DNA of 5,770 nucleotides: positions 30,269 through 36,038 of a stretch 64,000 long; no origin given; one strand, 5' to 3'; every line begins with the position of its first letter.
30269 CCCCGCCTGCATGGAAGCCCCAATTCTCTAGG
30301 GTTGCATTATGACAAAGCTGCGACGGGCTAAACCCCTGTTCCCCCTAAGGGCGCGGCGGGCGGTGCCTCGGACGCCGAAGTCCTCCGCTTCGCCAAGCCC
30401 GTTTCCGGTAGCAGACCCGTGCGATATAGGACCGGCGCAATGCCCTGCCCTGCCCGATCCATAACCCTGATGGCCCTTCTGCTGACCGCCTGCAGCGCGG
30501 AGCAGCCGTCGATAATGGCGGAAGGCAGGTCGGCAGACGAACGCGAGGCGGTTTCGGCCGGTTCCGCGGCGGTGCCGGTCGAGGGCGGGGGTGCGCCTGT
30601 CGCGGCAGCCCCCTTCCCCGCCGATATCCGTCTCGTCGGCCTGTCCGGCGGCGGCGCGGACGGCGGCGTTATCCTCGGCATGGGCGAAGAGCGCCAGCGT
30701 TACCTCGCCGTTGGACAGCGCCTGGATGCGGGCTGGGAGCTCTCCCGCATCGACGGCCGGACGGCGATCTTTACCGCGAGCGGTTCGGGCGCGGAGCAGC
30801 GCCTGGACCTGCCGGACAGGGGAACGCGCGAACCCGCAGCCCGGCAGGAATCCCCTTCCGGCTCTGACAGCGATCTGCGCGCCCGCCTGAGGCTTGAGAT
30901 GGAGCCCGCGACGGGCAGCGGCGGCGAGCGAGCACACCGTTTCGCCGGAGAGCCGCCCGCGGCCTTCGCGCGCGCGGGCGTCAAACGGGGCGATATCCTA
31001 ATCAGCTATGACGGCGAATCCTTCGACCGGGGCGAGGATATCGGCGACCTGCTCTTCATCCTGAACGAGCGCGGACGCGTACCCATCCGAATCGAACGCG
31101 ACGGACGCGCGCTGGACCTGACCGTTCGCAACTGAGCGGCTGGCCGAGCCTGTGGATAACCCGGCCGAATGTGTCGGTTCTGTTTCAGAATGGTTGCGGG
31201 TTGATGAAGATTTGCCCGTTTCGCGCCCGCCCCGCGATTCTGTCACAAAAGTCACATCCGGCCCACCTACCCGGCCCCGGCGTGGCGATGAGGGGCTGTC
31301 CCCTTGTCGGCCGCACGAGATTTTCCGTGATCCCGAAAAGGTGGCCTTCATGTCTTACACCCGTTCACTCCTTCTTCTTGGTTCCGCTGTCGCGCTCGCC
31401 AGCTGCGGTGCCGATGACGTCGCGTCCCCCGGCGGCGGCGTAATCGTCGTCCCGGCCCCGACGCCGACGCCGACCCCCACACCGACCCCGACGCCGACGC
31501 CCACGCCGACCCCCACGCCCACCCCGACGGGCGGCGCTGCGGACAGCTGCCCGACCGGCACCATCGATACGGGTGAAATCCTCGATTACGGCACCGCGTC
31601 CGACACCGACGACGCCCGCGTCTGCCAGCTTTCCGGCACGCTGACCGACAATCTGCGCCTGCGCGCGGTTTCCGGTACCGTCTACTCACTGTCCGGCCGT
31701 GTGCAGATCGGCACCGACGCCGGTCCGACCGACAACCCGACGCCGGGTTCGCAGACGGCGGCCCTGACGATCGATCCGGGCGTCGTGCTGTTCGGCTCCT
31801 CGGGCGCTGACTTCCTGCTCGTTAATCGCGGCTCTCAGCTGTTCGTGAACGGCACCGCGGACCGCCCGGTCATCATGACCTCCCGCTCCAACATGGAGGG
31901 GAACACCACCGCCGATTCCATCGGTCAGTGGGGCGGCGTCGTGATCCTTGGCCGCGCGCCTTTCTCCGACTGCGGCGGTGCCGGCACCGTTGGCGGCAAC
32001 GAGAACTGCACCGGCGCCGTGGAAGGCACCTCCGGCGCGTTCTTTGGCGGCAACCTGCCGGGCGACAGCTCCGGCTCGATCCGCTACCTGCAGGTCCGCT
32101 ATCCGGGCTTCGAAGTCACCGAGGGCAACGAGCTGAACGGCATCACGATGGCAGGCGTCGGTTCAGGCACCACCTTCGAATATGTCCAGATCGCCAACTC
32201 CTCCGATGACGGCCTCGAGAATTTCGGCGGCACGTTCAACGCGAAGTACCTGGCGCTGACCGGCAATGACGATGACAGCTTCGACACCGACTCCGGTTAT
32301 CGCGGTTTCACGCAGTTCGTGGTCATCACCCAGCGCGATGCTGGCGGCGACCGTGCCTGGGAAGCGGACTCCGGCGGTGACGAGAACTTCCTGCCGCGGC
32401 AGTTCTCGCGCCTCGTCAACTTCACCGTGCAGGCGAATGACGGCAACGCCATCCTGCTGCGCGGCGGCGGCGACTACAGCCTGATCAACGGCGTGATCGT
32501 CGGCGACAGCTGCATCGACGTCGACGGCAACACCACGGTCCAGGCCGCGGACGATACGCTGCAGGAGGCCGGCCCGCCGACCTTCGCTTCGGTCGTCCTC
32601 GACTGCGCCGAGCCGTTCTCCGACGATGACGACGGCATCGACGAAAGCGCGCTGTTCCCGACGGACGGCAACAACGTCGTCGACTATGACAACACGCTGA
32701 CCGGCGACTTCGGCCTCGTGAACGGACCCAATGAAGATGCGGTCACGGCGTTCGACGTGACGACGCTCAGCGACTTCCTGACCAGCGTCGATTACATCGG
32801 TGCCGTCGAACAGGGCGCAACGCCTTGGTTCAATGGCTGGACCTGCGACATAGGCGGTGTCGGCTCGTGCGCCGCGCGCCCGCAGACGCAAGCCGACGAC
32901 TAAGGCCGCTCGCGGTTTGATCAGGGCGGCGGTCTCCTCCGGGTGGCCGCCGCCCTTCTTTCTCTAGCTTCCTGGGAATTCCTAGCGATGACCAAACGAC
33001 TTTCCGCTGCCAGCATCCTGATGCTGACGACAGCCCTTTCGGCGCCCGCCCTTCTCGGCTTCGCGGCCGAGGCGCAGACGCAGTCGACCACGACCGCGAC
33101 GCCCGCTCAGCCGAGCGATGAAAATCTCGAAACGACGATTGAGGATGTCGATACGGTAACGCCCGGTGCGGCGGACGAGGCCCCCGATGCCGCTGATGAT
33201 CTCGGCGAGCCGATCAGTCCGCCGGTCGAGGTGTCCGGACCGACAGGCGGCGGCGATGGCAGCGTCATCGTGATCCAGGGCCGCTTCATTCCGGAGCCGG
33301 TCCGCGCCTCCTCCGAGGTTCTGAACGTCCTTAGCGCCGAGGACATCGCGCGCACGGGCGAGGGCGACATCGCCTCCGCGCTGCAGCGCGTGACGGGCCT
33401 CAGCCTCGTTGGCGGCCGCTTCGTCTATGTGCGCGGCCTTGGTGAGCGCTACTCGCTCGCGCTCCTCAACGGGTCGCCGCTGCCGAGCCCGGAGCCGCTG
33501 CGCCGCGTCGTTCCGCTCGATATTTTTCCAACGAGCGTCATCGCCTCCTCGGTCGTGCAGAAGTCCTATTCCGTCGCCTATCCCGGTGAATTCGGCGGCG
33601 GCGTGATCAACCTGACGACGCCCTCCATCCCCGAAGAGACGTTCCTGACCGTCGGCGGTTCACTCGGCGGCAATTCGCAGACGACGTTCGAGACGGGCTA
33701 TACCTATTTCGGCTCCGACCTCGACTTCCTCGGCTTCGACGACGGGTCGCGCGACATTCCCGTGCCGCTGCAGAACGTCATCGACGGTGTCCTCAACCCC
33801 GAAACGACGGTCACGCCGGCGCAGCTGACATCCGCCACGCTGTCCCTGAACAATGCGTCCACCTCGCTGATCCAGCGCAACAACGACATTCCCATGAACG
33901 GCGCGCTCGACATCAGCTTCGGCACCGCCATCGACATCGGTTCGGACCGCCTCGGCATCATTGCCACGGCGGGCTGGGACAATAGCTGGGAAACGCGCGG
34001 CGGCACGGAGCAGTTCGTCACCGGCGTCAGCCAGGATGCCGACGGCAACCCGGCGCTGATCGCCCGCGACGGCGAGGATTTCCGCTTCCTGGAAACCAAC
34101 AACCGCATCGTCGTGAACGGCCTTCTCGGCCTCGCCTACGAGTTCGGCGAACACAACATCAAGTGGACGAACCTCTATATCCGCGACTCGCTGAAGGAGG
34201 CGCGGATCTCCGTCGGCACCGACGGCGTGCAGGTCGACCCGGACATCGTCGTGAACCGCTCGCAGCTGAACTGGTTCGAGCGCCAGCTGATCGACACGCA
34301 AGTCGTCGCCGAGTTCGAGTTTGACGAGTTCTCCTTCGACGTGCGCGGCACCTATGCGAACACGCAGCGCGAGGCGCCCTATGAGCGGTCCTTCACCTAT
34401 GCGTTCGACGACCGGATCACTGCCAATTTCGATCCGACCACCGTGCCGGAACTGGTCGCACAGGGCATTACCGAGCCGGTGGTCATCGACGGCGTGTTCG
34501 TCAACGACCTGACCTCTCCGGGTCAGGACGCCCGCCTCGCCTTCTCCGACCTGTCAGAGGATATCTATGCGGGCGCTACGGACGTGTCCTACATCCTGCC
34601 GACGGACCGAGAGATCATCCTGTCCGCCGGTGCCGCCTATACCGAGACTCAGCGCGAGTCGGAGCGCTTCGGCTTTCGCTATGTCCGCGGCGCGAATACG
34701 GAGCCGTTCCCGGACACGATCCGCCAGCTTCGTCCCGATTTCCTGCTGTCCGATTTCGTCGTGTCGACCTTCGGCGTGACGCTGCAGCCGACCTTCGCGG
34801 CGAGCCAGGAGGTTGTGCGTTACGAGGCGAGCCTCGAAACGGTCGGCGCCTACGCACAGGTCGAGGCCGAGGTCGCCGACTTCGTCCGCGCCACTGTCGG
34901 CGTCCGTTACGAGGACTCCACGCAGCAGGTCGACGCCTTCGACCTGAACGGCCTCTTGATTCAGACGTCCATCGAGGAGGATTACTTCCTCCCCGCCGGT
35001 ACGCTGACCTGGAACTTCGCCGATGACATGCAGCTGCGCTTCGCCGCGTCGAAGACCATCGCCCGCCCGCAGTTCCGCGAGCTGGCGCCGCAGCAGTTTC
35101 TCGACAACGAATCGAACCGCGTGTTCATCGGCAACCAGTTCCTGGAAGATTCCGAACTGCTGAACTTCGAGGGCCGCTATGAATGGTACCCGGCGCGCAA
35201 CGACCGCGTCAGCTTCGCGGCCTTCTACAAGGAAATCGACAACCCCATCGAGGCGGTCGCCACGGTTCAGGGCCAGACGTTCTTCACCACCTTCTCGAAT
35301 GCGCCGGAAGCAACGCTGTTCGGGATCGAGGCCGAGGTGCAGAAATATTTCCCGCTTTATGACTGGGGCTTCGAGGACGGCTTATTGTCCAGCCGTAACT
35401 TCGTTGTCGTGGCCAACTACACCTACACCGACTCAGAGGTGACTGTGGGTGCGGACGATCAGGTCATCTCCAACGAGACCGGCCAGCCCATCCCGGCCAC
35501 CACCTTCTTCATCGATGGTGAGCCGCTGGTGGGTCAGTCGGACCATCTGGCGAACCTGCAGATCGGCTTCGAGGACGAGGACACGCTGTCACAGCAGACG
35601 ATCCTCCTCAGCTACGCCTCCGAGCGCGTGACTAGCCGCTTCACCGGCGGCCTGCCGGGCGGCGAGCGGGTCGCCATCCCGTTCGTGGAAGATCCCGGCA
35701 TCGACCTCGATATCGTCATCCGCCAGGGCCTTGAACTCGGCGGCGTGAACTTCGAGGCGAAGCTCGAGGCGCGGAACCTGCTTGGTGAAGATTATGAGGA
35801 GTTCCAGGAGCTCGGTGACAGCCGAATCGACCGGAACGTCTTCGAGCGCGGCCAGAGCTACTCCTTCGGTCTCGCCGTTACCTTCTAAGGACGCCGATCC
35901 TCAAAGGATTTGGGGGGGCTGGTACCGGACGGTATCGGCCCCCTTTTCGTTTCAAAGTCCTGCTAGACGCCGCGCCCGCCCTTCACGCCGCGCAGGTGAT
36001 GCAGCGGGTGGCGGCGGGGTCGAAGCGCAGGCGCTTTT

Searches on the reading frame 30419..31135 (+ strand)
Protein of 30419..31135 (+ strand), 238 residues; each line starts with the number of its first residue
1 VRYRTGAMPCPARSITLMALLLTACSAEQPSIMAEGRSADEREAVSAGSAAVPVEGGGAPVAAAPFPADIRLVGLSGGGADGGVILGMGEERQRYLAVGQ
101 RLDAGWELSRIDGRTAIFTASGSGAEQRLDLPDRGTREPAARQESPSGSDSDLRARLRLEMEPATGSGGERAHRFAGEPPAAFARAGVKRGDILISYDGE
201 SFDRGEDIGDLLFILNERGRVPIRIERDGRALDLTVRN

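Call 61: search_protein_families(library=pfam, proteins=[window:30419-31135:+], max_evalue=0.00001)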
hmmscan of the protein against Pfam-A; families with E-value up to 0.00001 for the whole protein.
window:30419-31135:+ (238 aa): 1 family
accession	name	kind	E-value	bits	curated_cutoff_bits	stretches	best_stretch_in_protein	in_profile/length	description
PF17820.7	PDZ_6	-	1.8e-06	28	27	1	183-227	11-54/54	PDZ domain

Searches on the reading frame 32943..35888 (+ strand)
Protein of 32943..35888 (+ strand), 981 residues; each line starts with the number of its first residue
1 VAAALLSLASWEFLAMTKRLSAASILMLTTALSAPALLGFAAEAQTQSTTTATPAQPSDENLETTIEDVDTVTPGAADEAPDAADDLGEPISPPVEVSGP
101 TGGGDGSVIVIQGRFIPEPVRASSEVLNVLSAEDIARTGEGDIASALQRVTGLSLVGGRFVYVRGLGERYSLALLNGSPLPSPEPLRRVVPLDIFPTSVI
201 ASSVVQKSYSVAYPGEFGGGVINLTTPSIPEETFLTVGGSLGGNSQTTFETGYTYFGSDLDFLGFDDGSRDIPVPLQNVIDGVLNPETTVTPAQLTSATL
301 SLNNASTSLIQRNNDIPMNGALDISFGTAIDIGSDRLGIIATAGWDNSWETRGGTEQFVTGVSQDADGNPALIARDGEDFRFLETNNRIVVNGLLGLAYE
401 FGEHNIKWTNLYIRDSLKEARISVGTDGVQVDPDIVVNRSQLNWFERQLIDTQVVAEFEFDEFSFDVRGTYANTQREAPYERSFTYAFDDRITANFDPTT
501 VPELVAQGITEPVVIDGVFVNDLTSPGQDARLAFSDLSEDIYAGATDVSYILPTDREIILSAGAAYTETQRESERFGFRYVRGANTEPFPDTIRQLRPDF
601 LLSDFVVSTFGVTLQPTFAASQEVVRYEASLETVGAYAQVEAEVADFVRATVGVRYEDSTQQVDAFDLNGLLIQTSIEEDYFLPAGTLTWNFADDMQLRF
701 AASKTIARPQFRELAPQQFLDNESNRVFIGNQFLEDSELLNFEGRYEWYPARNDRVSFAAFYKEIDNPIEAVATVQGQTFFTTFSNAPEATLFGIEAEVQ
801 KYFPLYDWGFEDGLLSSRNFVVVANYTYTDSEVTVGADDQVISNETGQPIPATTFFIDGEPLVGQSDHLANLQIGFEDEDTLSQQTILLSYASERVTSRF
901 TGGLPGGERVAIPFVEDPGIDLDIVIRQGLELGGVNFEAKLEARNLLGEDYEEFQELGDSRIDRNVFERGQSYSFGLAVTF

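Call 62: search_protein_families(library=pfam, proteins=[window:32943-35888:+], max_evalue=0.00001)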
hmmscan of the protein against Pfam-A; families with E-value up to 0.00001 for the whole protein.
window:32943-35888:+ (981 aa): 3 families
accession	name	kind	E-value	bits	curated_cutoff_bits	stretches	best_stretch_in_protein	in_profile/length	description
PF00593.30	TonB_dep_Rec_b-barrel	-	2.1e-27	97.5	27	1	464-878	79-378/436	TonB dependent receptor-like, beta-barrel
PF14905.12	OMP_b-brl_3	-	3e-14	53.3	27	1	634-800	115-277/408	Outer membrane protein beta-barrel family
PF07715.20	Plug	-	8.5e-10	39.5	23.9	1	121-221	3-107/107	TonB-dependent Receptor Plug Domain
